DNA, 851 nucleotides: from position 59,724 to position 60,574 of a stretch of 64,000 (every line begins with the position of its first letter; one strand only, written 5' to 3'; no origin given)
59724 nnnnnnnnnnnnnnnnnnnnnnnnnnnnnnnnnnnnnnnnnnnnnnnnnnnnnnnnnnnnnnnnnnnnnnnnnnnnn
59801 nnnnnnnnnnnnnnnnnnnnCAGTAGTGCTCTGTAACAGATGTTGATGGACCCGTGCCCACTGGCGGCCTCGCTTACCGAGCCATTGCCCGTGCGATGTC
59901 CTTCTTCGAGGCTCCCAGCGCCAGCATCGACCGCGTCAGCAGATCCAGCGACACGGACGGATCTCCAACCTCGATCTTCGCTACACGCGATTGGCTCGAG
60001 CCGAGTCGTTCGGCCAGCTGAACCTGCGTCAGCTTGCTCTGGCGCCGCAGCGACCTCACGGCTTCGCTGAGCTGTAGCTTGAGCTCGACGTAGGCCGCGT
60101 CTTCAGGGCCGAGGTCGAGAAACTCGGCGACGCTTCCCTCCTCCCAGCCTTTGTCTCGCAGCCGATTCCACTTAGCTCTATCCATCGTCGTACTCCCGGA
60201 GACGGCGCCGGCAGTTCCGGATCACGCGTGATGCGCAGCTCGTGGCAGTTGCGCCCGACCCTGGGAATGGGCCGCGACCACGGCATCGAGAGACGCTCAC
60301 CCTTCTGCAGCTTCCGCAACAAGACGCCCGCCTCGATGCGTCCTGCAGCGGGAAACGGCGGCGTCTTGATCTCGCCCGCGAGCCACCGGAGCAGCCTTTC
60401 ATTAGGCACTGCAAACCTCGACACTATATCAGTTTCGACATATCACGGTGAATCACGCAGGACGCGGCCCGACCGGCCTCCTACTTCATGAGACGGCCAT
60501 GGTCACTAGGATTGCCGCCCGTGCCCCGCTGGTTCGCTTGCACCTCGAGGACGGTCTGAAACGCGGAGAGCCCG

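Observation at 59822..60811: Decayed toxin-antitoxin islet: intact HigA-like antitoxin with truncated HigB, plus HicB/HicA remnants, bounded by an IS630-like solo end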

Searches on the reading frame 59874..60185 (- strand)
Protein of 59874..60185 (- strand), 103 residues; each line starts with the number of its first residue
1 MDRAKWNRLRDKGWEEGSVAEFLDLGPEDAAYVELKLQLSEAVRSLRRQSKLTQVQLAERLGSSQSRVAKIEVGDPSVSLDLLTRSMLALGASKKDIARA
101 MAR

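Call 5: search_protein_families(library=pfam, max_evalue=1, proteins=[window:59877-60185:-])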
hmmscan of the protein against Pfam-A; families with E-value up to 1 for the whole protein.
seq(103 aa): 8 families
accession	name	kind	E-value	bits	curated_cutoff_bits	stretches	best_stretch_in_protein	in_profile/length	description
PF13560.12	HTH_31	-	3.9e-10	40.3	27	1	38-98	1-62/64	Helix-turn-helix domain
PF01381.28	HTH_3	-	1.2e-09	38.5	23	1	43-85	1-43/55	Helix-turn-helix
PF13744.12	HTH_37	-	1.6e-08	34.6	27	1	22-91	2-72/80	Helix-turn-helix domain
PF12844.13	HTH_19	-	8.4e-05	22.8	30.2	1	41-74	2-35/64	Helix-turn-helix domain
PF17762.8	HTH_ParB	-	0.0012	19.5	22.6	1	40-70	9-39/102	ParB HTH domain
PF04545.22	Sigma70_r4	-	0.0012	18.8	24.1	1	46-72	15-41/50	Sigma-70, region 4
PF13412.12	HTH_24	-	0.0027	17.7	21.9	1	44-69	10-35/48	Winged helix-turn-helix DNA-binding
PF13443.12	HTH_26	-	0.058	14.1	22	1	44-97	3-57/63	Cro/C1-type HTH DNA-binding domain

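Call 11: find_encoding_contigs(protein=window:59874-60185:-, flank=10000, max_places=10)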
Protein window:59874-60185:- (103 aa): no gene with exactly this product is on record in the collection.

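Call 20: find_homologous_proteins(query=window:59874-60185:-)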
Query window:59874-60185:- (103 aa): 2426 proteins with E <= 0.001 among 2428 candidates; the best 120 are listed.
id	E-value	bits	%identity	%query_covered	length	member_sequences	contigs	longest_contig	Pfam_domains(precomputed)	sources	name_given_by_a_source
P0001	3.4e-56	205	100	100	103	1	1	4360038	PF13744.13,PF01381.29,PF13560.13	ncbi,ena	-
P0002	3.3e-52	192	94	100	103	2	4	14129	PF13744.13,PF01381.29,PF13560.13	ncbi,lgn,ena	-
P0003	1.0e-51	191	93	100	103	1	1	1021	PF13744.13,PF01381.29,PF13560.13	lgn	-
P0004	4.3e-48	179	87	98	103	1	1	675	PF13744.13,PF01381.29,PF13560.13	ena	-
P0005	1.7e-47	177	86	99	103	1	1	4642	PF13744.13,PF01381.29,PF13560.13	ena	-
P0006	2.3e-47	177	85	100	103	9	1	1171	PF13744.13,PF01381.29,PF13560.13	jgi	-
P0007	4.8e-45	170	83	100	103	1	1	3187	PF13744.13,PF01381.29,PF13560.13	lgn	-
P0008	1.2e-44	168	80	100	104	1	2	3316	PF13744.13,PF01381.29,PF13560.13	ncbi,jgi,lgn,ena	-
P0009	1.6e-44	168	82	99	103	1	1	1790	PF13744.13,PF01381.29,PF13560.13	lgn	-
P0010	2.4e-44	167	81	98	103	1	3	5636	PF13744.13,PF01381.29,PF13560.13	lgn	-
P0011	2.9e-44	167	81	100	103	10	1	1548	PF13744.13,PF01381.29,PF13560.13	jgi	-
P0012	8.3e-44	166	80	99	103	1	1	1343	PF13744.13,PF01381.29,PF13560.13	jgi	-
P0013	1.1e-43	165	82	100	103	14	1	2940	PF13744.13,PF12844.14,PF01381.29,PF13560.13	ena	-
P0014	1.1e-43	165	81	98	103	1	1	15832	PF13744.13,PF01381.29,PF13560.13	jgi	-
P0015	1.2e-43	165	81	100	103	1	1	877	PF13744.13,PF01381.29,PF13560.13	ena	-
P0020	3.6e-43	164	77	100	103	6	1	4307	PF13744.13,PF01381.29,PF13560.13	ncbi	-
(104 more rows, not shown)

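Call 21: find_encoding_contigs(protein=P0002, flank=8000, max_places=6)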
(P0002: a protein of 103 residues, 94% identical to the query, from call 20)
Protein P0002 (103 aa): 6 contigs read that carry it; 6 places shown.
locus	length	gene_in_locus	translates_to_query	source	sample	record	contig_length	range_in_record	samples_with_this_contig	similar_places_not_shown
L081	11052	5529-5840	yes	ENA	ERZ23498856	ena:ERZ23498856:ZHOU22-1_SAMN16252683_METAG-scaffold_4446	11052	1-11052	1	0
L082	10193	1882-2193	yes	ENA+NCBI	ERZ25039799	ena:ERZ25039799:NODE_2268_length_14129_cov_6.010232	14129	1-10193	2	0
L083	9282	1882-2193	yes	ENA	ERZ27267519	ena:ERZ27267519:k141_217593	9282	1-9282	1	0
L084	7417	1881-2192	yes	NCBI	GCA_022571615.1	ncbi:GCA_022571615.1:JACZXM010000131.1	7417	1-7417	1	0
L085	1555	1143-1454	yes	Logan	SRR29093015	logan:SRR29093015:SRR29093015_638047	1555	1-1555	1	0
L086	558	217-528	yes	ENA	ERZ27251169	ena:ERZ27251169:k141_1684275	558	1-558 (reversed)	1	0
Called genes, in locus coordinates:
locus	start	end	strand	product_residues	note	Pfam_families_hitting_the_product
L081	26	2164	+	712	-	-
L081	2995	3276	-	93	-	-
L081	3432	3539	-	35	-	-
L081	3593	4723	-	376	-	-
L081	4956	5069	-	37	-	-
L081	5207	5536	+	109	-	PF05973:Gp49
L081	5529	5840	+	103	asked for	PF13744:HTH_37, PF13560:HTH_31, PF01381:HTH_3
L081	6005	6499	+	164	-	PF00413:Peptidase_M10 (weak)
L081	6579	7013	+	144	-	PF13474:SnoaL_3, PF14534:DUF4440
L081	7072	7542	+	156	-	PF00383:dCMP_cyt_deam_1, PF14437:MafB19-deam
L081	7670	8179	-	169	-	PF01979:Amidohydro_1, PF07969:Amidohydro_3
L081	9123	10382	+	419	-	PF07724:AAA_2, PF00004:AAA (weak), PF07728:AAA_5 (faint), PF07724:AAA_2, PF10431:ClpB_D2-small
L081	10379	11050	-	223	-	?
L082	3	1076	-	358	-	?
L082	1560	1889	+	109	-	PF05973:Gp49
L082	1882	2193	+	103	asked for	PF13744:HTH_37, PF13560:HTH_31, PF01381:HTH_3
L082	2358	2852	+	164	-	PF00413:Peptidase_M10 (weak)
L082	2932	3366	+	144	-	PF13474:SnoaL_3, PF14534:DUF4440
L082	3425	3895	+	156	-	PF00383:dCMP_cyt_deam_1, PF14437:MafB19-deam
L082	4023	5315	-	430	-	PF01979:Amidohydro_1, PF07969:Amidohydro_3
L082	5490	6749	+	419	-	PF07724:AAA_2, PF00004:AAA (weak), PF07728:AAA_5 (faint), PF07724:AAA_2, PF10431:ClpB_D2-small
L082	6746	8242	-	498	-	PF00501:AMP-binding, PF13193:AMP-binding_C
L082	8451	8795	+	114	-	PF03551:PadR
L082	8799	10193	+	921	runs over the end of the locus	PF12704:MacB_PCD, PF02687:FtsX, PF12704:MacB_PCD, PF02687:FtsX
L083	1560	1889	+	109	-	PF05973:Gp49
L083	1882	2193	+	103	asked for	PF13744:HTH_37, PF13560:HTH_31, PF01381:HTH_3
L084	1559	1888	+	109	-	PF05973:Gp49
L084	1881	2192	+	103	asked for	PF13744:HTH_37, PF13560:HTH_31, PF01381:HTH_3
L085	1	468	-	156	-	?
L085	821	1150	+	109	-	PF05973:Gp49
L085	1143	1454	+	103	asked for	PF13744:HTH_37, PF13560:HTH_31, PF01381:HTH_3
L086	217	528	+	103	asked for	PF13744:HTH_37, PF13560:HTH_31, PF01381:HTH_3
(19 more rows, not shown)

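Call 22: find_encoding_contigs(protein=P0001, flank=5000, max_places=4)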
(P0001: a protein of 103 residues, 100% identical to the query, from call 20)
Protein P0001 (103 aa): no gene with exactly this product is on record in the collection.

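Call 29: find_encoding_contigs(protein=P0014, flank=4000, max_places=3)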
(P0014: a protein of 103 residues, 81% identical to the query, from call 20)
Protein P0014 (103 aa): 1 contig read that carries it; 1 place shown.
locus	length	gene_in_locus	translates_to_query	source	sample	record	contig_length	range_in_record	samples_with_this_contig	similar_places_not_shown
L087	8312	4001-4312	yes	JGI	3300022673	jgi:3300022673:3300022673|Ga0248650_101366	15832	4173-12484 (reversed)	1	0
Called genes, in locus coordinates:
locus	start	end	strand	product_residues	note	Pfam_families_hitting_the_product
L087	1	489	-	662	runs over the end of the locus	PF05729:NACHT, PF13238:AAA_18 (faint), PF20720:nSTAND3 (weak)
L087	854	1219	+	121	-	PF13391:HNH_2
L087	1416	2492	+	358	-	PF17170:DUF5128 (weak)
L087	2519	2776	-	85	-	-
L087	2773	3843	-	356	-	-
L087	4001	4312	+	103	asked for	PF13744:HTH_37 (weak), PF13560:HTH_31, PF01381:HTH_3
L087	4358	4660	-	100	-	PF05016:ParE_toxin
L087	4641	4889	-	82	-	PF09720:Unstab_antitox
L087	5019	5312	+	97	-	PF21716:dnstrm_HI1420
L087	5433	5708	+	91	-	-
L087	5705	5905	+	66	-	PF10049:DUF2283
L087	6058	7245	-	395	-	PF13173:AAA_14, PF13635:DUF4143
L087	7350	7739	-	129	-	-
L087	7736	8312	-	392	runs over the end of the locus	PF00534:Glycos_transf_1, PF13692:Glyco_trans_1_4 (weak)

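Call 30: find_encoding_contigs(protein=P0005, flank=4000, max_places=3)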
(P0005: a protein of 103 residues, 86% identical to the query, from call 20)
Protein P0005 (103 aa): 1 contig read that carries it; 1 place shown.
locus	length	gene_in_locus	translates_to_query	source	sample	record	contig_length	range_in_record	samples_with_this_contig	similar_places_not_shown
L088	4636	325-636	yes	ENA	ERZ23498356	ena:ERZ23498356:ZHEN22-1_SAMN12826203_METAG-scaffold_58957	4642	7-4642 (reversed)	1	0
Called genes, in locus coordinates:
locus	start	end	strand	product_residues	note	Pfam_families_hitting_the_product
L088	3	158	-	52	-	?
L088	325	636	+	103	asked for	PF13744:HTH_37, PF13560:HTH_31, PF01381:HTH_3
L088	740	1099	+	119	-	PF05973:Gp49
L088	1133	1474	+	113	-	PF01381:HTH_3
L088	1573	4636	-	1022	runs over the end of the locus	?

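Call 47: search_protein_families(library=ncbifam, max_evalue=0.1, proteins=[window:59877-60185:-])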
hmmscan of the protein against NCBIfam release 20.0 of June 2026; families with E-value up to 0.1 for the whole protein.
seq(103 aa): 18 families
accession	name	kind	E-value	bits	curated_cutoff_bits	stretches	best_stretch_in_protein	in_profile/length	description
TIGR03070.1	couple_hipB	subfamily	1.4e-12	47.4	71.65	1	38-92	2-56/58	type II toxin-antitoxin system Y4mF family antitoxin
NF006015.0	PRK08154.1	subfamily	5.2e-06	25.8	204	1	32-98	24-90/314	anaerobic benzoate catabolism transcriptional regulator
NF041951.1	phage_RstR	subfamily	2e-05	24.8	80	1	38-91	2-55/108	RstR family transcriptional repressor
NF041575.1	antitoxPezA_Strep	equivalog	0.00022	21.2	290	1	40-96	3-59/158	type II toxin-antitoxin system antitoxin PezA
NF007271.0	PRK09726.1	equivalog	0.00026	20.9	79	1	37-90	11-64/88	type II toxin-antitoxin system antitoxin HipB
TIGR03830.1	CxxCG_CxxCG_HTH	subfamily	0.00054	19.8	61.8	1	38-85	65-114/127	type II TA system antitoxin MqsA family protein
TIGR02612.1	mob_myst_A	hypoth_equivalog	0.0015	18.4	122.6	1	43-77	30-64/150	mobile mystery protein A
TIGR04285.1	nucleoid_noc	exception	0.0016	17.8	315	1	40-69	103-132/255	nucleoid occlusion protein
NF052446.1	SCO5555_fam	equivalog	0.003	17.4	40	1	54-103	7-55/65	SCO5555 family protein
TIGR00270.2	TIGR00270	equivalog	0.0074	16.1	110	1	39-75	76-112/159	multiprotein bridging factor aMBF1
NF038139.1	Reg_Aceta_RamB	equivalog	0.0082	14.8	700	1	42-86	6-50/465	acetate metabolism transcriptional regulator RamB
NF005514.0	PRK07122.1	subfamily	0.013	14.6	372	1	42-71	222-251/264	RNA polymerase sigma factor SigF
TIGR02937.1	sigma70-ECF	superfamily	0.018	14.7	42.9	1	45-71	127-153/165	sigma-70 family RNA polymerase sigma factor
NF047948.1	male_kill_WMK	equivalog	0.028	13.9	300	1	37-84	4-51/300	WO male-killing family protein Wmk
TIGR03879.1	near_KaiC_dom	domain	0.068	13.7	65.1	1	42-98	26-77/91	probable regulatory domain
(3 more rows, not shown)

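Call 50: search_solved_structures(query=window:59877-60185:-, max_evalue=0.01)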
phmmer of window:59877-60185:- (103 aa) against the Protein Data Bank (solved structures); distinct sequences matched with E-value up to 0.01: 10.
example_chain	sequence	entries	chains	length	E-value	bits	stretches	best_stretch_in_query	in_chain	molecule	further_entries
9u9g_A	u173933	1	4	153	0.00055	23.8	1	35-96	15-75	XRE family transcriptional regulator, HipB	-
8tac_A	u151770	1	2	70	0.00068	23.5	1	38-91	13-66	DBP48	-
2o38_A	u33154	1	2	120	0.0055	20.7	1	21-72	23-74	Hypothetical protein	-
3f51_A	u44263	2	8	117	0.0059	20.6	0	27-98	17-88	Clp gene regulator (ClgR)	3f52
7ewc_A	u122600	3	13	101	0.0063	20.5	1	43-93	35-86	Putative antitoxin HigA2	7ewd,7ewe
6h49_A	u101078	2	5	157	0.0065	20.4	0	33-81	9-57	Orf20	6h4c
8p8o_H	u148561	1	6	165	0.0067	20.4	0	33-81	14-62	Orf20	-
7dlv_D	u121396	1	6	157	0.0073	20.3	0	33-81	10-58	Orf20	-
7pwj_CCC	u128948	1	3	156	0.0077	20.2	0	33-81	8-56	Orf20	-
3eus_A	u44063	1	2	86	0.0094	19.9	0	38-79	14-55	DNA-binding protein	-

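Call 53: find_encoding_contigs(protein=P0010, flank=2500, max_places=3)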
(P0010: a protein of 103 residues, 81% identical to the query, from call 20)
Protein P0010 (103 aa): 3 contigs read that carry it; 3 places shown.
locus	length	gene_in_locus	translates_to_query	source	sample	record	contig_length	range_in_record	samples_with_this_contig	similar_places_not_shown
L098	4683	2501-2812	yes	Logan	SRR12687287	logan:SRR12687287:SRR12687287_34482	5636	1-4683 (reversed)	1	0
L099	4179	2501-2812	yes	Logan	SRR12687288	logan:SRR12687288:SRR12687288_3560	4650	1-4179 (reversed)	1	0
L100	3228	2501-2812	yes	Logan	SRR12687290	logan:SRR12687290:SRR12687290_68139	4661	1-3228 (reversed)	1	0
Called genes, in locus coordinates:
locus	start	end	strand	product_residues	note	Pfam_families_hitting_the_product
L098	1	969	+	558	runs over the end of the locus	PF00732:GMC_oxred_N, PF05199:GMC_oxred_C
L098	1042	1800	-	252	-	PF11249:DUF3047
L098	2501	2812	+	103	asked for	PF13744:HTH_37 (weak), PF13560:HTH_31, PF01381:HTH_3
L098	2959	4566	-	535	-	PF00361:Proton_antipo_M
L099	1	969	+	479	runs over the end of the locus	?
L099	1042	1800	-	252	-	PF11249:DUF3047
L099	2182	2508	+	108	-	PF05973:Gp49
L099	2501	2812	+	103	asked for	PF13744:HTH_37 (weak), PF13560:HTH_31, PF01381:HTH_3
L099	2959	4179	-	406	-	?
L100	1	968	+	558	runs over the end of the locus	PF00732:GMC_oxred_N, PF05199:GMC_oxred_C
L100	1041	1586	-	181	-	PF11249:DUF3047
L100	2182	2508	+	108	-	PF05973:Gp49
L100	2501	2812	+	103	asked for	PF13744:HTH_37 (weak), PF13560:HTH_31, PF01381:HTH_3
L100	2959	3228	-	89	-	?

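Call 54: find_encoding_contigs(protein=P0020, flank=2500, max_places=3)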
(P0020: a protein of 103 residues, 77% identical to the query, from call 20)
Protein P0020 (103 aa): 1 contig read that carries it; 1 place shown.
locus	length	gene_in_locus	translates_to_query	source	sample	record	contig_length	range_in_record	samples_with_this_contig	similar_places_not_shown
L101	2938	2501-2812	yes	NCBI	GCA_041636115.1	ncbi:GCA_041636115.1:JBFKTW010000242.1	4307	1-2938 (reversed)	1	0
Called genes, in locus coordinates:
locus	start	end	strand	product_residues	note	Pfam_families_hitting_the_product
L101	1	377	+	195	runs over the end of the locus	PF02630:SCO1-SenC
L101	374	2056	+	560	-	-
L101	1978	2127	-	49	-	-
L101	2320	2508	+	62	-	PF05973:Gp49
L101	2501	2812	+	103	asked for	PF13744:HTH_37 (weak), PF13560:HTH_31, PF01381:HTH_3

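Call 55: find_encoding_contigs(protein=P0008, flank=2500, max_places=3)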
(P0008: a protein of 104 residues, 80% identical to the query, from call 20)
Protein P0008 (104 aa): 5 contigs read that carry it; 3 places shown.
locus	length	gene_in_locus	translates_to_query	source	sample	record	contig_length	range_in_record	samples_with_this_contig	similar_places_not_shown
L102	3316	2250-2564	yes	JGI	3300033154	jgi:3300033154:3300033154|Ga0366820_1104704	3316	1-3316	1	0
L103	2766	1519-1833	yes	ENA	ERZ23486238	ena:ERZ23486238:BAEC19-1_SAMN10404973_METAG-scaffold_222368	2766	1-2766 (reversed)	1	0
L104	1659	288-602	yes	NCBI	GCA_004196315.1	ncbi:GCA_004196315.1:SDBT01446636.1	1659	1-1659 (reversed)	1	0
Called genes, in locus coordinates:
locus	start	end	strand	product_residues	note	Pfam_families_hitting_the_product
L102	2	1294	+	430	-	?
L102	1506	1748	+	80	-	PF02452:PemK_toxin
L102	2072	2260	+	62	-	PF05973:Gp49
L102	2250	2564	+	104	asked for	PF13744:HTH_37 (weak), PF13560:HTH_31, PF01381:HTH_3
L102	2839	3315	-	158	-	?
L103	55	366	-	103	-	PF13610:DDE_Tnp_IS240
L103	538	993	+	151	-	-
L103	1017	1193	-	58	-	-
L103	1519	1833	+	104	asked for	PF13744:HTH_37 (weak), PF13560:HTH_31, PF01381:HTH_3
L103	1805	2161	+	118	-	PF01381:HTH_3, PF13560:HTH_31 (weak)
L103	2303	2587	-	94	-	-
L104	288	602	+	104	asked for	PF13744:HTH_37 (weak), PF13560:HTH_31, PF01381:HTH_3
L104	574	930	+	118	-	PF01381:HTH_3, PF13560:HTH_31 (weak)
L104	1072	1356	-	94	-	-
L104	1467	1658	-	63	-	?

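Call 76: find_related_loci(query=window:59877-60185:-, collection=viral_contigs, flank=3000)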
Query window:59877-60185:- (103 aa) in viral_contigs; peptide patterns used: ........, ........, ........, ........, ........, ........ (x = any residue, [..] = any of these).
120 stretches matched a pattern; 66 encode a relative of the query (tblastn E <= 1e-3); 66 distinct loci.
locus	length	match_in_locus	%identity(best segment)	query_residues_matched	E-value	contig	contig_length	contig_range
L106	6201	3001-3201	33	31-97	8e-8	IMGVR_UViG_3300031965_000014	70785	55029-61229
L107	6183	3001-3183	31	37-97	2e-7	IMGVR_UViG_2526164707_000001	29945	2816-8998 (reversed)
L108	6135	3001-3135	38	39-83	5e-7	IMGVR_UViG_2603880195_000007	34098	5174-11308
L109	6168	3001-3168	41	38-93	2e-6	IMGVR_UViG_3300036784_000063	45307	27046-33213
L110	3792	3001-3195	28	4-74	2e-6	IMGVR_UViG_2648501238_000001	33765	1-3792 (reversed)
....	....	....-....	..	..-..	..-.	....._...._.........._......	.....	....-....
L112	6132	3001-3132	39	31-74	3e-6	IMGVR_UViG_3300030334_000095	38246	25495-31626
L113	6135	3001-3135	38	30-74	4e-6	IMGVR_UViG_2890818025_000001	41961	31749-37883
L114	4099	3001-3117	41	36-74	4e-6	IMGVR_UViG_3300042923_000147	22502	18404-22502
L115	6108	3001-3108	50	40-75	4e-6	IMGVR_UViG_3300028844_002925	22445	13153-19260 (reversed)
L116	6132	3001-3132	48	42-85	6e-6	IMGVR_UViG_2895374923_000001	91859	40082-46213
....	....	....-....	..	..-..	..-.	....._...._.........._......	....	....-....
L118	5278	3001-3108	50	40-75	2e-5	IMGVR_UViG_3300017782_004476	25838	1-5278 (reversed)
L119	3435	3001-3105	49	39-73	3e-5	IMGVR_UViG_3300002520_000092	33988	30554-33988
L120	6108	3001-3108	50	37-72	3e-5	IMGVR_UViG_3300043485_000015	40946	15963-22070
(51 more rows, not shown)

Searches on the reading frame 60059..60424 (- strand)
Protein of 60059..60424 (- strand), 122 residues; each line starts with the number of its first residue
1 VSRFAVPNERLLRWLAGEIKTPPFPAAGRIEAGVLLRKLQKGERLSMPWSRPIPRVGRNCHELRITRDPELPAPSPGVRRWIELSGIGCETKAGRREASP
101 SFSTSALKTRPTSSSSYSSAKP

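Call 5: search_protein_families(library=pfam, max_evalue=1, proteins=[window:60059-60424:-])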
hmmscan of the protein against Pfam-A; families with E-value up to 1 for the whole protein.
seq(122 aa): 0 families
